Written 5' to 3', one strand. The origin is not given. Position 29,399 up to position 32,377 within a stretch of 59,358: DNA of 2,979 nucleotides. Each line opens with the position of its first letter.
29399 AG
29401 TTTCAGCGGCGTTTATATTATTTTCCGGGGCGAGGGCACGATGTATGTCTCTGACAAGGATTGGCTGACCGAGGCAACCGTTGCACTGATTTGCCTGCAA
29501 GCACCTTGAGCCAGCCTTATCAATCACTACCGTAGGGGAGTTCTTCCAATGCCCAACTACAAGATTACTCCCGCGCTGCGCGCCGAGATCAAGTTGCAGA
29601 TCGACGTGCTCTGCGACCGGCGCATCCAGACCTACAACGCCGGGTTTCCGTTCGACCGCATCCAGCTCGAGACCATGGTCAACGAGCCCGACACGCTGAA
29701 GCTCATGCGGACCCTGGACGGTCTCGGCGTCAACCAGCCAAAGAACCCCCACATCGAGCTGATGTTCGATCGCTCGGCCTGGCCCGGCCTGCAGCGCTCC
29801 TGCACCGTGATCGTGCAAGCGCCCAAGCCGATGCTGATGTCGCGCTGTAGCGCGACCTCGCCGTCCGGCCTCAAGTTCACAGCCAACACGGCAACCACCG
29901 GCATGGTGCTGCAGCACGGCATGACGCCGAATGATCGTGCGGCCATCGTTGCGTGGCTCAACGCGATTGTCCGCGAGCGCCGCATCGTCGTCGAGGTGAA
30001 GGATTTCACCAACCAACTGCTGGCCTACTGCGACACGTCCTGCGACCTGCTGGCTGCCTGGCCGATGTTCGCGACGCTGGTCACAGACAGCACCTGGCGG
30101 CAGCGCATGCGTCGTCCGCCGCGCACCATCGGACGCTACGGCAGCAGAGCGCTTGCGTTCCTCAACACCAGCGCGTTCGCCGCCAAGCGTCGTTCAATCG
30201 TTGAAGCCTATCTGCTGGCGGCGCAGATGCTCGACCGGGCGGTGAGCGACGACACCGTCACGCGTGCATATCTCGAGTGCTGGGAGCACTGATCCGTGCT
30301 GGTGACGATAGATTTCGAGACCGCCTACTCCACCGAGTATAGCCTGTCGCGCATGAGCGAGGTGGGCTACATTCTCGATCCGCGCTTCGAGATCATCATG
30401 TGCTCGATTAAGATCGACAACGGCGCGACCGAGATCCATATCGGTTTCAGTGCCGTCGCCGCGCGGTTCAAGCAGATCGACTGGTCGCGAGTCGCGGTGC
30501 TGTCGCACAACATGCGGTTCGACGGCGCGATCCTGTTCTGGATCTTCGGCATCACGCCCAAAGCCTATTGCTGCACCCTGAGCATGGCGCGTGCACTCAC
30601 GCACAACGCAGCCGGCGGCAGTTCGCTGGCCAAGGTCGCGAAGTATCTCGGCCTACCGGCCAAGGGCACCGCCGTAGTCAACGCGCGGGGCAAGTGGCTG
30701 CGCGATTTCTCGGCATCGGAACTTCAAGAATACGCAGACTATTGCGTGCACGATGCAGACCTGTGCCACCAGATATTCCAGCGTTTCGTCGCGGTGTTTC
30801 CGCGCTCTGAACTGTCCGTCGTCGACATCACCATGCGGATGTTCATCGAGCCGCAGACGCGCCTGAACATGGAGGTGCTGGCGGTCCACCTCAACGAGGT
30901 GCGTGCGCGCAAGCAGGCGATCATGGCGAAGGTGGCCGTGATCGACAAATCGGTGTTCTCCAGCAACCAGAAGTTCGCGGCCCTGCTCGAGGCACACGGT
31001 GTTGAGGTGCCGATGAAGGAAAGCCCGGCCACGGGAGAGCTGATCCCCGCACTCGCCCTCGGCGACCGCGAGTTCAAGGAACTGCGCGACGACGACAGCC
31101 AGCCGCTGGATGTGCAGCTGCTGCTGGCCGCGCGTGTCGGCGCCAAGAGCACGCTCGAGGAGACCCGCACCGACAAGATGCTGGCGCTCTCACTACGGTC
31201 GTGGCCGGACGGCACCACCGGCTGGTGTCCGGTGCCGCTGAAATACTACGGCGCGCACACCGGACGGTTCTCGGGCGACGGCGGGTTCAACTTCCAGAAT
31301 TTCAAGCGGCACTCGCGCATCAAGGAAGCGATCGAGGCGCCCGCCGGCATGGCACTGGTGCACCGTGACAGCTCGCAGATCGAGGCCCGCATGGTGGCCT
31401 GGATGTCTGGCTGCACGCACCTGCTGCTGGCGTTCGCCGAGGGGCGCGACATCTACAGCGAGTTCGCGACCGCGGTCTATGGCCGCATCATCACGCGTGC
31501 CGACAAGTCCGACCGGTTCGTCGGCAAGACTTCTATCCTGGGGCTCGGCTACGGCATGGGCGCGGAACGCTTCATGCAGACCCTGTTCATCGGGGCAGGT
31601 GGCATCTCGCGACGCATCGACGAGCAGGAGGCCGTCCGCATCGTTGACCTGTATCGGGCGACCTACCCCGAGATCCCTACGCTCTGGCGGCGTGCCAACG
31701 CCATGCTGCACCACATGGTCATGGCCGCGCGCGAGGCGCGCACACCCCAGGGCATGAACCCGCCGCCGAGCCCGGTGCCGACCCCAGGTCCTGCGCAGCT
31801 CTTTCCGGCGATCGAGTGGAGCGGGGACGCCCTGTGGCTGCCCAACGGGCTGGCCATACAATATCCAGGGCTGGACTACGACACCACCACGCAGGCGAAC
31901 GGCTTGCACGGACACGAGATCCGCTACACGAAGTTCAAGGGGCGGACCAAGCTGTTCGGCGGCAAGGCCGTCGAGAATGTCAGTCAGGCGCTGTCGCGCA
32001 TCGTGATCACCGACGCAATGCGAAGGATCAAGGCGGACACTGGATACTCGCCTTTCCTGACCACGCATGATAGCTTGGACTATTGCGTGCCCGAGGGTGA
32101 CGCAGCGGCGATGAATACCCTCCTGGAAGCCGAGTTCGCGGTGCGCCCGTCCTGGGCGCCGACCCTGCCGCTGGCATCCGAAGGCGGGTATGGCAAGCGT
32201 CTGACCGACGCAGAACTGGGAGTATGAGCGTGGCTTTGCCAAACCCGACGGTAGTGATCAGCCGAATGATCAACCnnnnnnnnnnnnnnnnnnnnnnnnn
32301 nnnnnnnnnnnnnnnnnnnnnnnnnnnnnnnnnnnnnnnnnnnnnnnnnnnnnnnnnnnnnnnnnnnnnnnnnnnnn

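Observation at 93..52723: Coding-embedded variant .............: eight identical 13-mers in both orientations, giving recurrent TTVG and PTVV peptides with rare codons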

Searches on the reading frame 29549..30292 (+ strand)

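Call 78: search_protein_families(library=pfam, max_evalue=1, proteins=[window:29549-30292:+])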
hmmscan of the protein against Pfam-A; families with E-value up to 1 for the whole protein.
window:29549-30292:+ (247 aa): 1 family
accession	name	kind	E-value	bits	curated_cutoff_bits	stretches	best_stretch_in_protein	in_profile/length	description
PF24461.1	DUF7576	-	0.13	12.5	27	1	143-165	32-54/60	Family of unknown function (DUF7576)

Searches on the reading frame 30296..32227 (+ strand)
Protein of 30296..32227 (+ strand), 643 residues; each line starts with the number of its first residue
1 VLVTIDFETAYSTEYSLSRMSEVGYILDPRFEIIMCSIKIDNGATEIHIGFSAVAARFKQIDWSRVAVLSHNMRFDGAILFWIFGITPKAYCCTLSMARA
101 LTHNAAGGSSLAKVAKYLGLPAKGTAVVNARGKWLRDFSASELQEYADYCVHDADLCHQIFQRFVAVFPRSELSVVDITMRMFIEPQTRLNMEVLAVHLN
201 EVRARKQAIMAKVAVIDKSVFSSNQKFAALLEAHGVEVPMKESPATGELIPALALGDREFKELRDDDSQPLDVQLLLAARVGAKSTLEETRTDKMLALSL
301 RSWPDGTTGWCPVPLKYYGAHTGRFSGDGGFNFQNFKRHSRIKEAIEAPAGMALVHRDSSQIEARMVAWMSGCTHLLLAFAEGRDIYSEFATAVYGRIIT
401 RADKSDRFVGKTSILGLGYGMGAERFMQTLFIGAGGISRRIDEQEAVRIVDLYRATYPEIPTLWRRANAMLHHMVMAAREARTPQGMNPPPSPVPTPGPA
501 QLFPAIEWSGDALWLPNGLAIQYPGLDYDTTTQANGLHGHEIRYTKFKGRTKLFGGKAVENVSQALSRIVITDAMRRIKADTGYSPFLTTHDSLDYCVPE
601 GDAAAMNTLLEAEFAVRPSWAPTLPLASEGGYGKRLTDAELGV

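Call 7: search_dna_similar(query=window:30296-32227:+, collection=phages, mode=protein, max_rows=25)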
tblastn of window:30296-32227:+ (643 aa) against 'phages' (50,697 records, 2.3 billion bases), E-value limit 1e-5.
Records with a match: 1294; places in all: 1299; records where one place covers at least 80% of the query: 106.
Best place of each record, by identity: <60% 1294.
By first word of the organism name: Salmonella 342; Escherichia 228; Staphylococcus 82; Bacteroides 80; Enterococcus 51; Xanthomonas 48; Streptococcus 48; Pseudomonas 27; Paenibacillus 24; Phocaeicola 24; and 77 more.
By host as written in the record: Escherichia coli 125; - 94; Salmonella enterica subsp. enterica serovar Enteritidis 54; Salmonella enterica subsp. enterica serovar Typhimurium 50; Salmonella enterica 47; Salmonella sp. 38; Staphylococcus aureus 30; Salmonella enterica subsp. enterica serovar Enteritidis PT1 20; and 413 more.
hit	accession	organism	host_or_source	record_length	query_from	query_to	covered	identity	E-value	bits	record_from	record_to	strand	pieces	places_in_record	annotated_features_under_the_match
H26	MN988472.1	Rhizobium phage RHph_TM3_14A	Rhizobium etli T3_14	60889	3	643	100%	34.7%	3e-101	345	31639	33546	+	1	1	DNA polymerase I protein | hypothetical protein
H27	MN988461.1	Rhizobium phage RHph_TM27A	Rhizobium phaseoli N831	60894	3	643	100%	34.7%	3e-101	345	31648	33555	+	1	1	DNA polymerase I protein | hypothetical protein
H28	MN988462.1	Rhizobium phage RHph_TM27B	Rhizobium phaseoli N831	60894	3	643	100%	34.7%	3e-101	345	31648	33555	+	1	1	DNA polymerase I protein | hypothetical protein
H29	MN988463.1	Rhizobium phage RHph_TM29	Rhizobium phaseoli N931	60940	3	643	100%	34.7%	3e-101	345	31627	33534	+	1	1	DNA polymerase I protein | hypothetical protein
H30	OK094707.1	Pseudomonas phage YMC17/07/R4900a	Pseudomonas aeruginosa YMC17/07/R4900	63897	3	629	98%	34.3%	3e-93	321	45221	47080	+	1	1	putative DNA polymerase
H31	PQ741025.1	Pseudomonas phage CRPAP1904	Pseudomonas aeruginosa CRPA190 ...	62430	3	629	98%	34.3%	2e-92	319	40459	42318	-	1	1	DNA polymerase I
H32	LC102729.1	Pseudomonas phage phiR18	-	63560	3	629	98%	34.1%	6e-92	317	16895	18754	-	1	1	hypothetical protein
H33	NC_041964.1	Pseudomonas phage phiR18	-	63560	3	629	98%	34.1%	6e-92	317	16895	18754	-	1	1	DNA polymerase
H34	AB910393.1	Pseudomonas phage KPP25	Pseudomonas aeruginosa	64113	3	629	98%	33.7%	6e-93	320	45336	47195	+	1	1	putative DNA polymerase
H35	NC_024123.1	Pseudomonas phage KPP25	Pseudomonas aeruginosa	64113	3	629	98%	33.7%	6e-93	320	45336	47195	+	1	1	DNA polymerase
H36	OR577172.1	Pseudomonas phage Rollin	Pseudomonas aeruginosa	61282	2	640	99%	30.2%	2e-71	258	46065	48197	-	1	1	hypothetical protein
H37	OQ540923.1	Microcystis phage MJing1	Microcystis sp.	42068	25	635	95%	26.5%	6e-26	120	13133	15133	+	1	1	bifunctional 3'-5' exonuclease/DNA polymerase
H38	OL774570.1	Aeromonas phage phiA008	Aeromonas sp.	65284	5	575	89%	27.9%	2e-43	174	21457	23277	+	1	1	dpo: hypothetical protein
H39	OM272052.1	Escherichia phage fBC-Eco01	Escherichia coli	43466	2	635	99%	25.0%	2e-15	87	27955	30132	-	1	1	DNA polymerase I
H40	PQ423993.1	Escherichia phage vB_VIPECOMC04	Escherichia coli OMCS-21-1589B ...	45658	2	630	98%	24.4%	5e-14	82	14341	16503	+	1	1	DNA polymerase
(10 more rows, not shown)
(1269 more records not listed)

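Call 13: find_related_loci(query=window:30296-32227:+, collection=viral_contigs, flank=10000)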
Query window:30296-32227:+ (643 aa) in viral_contigs; peptide patterns used: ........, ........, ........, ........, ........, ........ (x = any residue, [..] = any of these).
5 stretches matched a pattern; 2 encode a relative of the query (tblastn E <= 1e-3); 2 distinct loci.
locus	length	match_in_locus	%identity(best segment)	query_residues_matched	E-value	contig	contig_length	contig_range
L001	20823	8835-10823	48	1-640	0e+0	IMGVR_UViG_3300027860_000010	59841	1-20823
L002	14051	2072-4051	49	1-640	0e+0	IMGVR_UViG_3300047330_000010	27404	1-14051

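Call 84: find_homologous_proteins(query=window:30296-32227:+, max_evalue=1e-50)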
Query window:30296-32227:+ (643 aa): 7251 proteins with E <= 1e-50 among 8000 candidates; the best 120 are listed.
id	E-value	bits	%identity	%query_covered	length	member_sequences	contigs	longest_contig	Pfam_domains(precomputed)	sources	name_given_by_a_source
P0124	0.0e+0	1475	100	100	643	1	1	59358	PF01612.27,PF00476.27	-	-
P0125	3.5e-249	847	62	100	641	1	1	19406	PF00476.27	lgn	-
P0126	7.0e-246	836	58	100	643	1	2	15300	PF00476.27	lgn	-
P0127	4.2e-245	833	60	100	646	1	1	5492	PF00476.27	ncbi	-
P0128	1.1e-244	832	60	100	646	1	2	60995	PF00476.27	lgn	-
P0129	2.5e-238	811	61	100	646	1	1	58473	PF00476.27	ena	-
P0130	1.9e-237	808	60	100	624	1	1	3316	PF00476.27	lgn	-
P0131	2.5e-236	804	58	100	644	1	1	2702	PF00476.27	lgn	-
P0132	2.5e-235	801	60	99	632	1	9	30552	PF00476.27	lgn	-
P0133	5.1e-234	796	57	100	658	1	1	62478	PF00476.27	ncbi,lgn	-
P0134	8.4e-234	796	57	100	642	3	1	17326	PF00476.27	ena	-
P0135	1.3e-232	792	58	100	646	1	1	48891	PF00476.27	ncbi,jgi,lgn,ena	jgi:DNA polymerase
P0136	2.1e-230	784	57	100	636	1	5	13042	PF00476.27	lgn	-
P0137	2.8e-230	784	57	100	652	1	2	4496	PF00476.27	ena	-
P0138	8.8e-230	782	62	64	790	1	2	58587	PF00476.27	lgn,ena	-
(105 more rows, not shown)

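Call 85: find_encoding_contigs(protein=P0125, flank=10000, max_places=2)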
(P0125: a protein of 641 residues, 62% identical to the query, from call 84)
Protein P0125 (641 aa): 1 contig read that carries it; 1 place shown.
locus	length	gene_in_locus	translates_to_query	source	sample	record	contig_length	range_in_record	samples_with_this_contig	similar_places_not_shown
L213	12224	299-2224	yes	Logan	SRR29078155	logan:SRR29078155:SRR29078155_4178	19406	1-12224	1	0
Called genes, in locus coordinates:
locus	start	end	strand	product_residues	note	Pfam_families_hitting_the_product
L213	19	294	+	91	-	-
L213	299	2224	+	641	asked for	PF00476:DNA_pol_A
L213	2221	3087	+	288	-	PF26125:AcrVA2-like (weak)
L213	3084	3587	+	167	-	-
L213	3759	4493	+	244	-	PF12705:PDDEXK_1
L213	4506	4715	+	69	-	-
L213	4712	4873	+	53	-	-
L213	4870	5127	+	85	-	-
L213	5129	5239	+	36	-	-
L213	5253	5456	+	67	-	-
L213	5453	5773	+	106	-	-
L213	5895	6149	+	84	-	-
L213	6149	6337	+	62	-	-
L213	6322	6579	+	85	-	-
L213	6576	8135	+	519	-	PF00176:SNF2-rel_dom, PF00270:DEAD, PF04851:ResIII (weak), PF00271:Helicase_C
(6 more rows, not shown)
